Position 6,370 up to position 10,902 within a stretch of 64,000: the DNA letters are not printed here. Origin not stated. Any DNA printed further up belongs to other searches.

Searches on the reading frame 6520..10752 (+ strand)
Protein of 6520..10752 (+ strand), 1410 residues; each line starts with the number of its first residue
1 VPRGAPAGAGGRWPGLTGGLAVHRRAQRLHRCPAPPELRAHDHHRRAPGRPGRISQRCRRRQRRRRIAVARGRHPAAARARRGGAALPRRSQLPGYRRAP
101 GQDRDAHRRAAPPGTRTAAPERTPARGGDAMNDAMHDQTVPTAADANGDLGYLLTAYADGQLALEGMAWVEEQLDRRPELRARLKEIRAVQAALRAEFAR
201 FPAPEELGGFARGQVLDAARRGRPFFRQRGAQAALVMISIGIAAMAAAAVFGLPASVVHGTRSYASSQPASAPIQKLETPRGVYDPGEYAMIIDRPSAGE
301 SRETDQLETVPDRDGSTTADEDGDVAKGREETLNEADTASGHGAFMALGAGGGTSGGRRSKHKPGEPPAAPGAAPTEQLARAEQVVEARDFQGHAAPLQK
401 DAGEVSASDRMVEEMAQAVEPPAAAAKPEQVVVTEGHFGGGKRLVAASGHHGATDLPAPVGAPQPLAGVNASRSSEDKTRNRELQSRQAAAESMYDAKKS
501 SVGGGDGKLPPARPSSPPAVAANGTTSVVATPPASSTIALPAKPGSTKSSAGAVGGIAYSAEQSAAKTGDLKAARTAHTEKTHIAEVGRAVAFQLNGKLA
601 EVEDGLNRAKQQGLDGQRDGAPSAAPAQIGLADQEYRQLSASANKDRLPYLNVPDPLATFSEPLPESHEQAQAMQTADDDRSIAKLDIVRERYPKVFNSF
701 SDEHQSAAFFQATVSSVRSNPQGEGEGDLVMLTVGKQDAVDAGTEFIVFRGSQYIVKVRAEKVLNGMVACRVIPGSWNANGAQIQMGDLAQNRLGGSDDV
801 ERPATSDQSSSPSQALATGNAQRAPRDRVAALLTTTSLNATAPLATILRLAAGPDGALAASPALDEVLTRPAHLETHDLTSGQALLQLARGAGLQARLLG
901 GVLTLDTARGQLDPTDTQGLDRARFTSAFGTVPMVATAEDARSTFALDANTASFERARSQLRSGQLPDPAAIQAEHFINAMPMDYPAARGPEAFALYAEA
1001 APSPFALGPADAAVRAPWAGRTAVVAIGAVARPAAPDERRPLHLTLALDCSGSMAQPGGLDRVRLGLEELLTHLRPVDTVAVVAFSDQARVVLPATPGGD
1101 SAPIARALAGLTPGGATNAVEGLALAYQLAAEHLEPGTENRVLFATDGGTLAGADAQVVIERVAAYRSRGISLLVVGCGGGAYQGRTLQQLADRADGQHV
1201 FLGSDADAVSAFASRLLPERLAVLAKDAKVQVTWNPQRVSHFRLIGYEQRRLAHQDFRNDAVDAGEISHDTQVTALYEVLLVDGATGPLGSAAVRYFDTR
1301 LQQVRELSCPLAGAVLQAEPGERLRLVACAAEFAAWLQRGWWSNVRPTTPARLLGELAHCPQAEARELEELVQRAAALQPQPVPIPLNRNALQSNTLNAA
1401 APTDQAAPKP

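Call 39: search_protein_families(library=pfam, proteins=[window:6520-10752:+], max_evalue=0.001)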
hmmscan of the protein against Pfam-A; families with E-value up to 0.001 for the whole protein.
window:6520-10752:+ (1410 aa): 4 families
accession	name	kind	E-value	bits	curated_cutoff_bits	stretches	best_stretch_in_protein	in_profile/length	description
PF12034.13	YfbK_C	-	2.6e-24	86.8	25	1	1221-1297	3-79/184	Uncharacterized protein YfbK, C-terminal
PF00092.34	VWA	-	9.5e-14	52.4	23.8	1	1044-1211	2-170/174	von Willebrand factor type A domain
PF12450.13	vWF_A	-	1.1e-13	51.4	25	1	932-1006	13-87/94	von Willebrand factor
PF13519.12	VWA_2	-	2.3e-12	47.9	27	1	1046-1148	3-106/107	von Willebrand factor type A domain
